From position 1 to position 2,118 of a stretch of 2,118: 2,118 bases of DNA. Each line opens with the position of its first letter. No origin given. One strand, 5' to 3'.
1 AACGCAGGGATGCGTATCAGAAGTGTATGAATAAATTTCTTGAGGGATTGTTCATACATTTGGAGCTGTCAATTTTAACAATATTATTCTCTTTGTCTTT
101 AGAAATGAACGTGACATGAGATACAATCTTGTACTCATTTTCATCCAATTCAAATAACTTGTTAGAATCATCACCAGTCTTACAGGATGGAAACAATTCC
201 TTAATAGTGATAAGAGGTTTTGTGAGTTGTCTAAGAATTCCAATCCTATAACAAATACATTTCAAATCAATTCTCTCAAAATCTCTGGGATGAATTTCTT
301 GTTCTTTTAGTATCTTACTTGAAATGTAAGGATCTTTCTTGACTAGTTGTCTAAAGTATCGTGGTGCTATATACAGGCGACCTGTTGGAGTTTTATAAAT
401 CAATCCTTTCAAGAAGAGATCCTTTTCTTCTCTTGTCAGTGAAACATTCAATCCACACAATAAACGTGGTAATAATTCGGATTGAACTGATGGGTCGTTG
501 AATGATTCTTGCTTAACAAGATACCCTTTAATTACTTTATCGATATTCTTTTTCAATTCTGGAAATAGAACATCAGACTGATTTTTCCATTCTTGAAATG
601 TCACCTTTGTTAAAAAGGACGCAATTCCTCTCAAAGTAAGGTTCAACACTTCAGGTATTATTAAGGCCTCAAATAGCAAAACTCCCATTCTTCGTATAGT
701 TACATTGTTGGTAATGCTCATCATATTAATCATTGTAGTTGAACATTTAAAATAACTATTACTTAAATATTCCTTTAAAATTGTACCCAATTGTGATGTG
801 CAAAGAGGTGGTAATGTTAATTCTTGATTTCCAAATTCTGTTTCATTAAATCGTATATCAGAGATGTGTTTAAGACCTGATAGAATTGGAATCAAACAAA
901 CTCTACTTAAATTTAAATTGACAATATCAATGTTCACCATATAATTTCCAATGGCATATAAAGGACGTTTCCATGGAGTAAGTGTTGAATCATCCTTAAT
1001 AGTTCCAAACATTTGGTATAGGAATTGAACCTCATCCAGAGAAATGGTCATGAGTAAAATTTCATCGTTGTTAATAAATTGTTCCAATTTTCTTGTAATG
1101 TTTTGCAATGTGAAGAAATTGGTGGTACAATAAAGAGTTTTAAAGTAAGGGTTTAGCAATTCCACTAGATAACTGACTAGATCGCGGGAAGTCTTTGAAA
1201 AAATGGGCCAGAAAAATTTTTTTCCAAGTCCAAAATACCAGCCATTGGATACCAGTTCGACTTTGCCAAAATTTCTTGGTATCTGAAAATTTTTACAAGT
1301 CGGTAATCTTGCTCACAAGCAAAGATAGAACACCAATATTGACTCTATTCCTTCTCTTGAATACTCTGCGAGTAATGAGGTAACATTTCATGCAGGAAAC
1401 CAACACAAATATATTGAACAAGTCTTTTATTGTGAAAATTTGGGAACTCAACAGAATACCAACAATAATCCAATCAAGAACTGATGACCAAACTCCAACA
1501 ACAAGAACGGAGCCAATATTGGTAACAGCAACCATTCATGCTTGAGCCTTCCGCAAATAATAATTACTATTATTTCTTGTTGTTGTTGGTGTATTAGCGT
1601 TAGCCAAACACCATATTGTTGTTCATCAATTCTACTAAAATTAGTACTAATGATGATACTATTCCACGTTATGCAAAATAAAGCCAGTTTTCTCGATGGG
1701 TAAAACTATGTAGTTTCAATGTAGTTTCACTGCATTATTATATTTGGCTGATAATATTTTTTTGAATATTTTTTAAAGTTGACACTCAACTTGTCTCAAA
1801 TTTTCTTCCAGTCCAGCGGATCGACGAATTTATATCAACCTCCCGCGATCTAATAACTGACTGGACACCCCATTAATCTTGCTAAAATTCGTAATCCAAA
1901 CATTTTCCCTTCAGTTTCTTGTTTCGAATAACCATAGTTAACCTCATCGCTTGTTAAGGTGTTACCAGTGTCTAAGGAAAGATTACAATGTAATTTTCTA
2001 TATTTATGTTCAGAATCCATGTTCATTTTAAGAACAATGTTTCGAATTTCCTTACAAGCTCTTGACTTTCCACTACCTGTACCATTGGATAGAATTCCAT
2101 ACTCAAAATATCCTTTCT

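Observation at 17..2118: The 382-aa track ORF is half of a larger interrupted gene, and its start is a GTG artefact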

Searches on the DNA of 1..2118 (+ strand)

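Call 10: search_dna_similar(query=window:1178-1852:+, collection=phages, mode=distant)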
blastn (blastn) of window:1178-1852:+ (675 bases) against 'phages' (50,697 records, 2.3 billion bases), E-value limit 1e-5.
No match.

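Call 38: search_rna_families(source=window, threshold=evalue, max_evalue=1)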
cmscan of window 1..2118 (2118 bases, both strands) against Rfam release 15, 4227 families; matches with E-value up to 1: 1.
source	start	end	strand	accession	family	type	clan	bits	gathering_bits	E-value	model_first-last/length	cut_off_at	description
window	1347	1390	+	RF04333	Plastid-ycf3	Intron;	-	18.6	55.2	0.26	1-47/47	no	Plastid-ycf3 group II-D1 intron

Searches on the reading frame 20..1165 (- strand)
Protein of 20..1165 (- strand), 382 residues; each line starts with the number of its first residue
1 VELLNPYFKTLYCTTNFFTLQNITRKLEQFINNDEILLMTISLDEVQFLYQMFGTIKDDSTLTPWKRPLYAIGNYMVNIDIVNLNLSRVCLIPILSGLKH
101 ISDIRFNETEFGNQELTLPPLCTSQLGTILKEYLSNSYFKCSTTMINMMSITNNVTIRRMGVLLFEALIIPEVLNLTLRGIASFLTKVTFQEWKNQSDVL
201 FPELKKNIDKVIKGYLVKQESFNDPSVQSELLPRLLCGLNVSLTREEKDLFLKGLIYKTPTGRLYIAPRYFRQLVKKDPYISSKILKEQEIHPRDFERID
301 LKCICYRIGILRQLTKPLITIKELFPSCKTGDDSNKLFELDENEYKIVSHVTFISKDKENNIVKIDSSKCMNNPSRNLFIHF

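Call 33: find_encoding_contigs(protein=window:20-1165:-, flank=10000, max_places=10)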
Protein seq(382 aa) (382 aa): no gene with exactly this product is on record in the collection.

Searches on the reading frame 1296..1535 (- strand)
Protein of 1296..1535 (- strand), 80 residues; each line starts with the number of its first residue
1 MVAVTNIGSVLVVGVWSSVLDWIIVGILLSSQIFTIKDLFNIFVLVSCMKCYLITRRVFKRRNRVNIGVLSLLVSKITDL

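Call 34: find_encoding_contigs(protein=window:1296-1535:-, flank=5000, max_places=10)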
Protein seq(80 aa) (80 aa): no gene with exactly this product is on record in the collection.
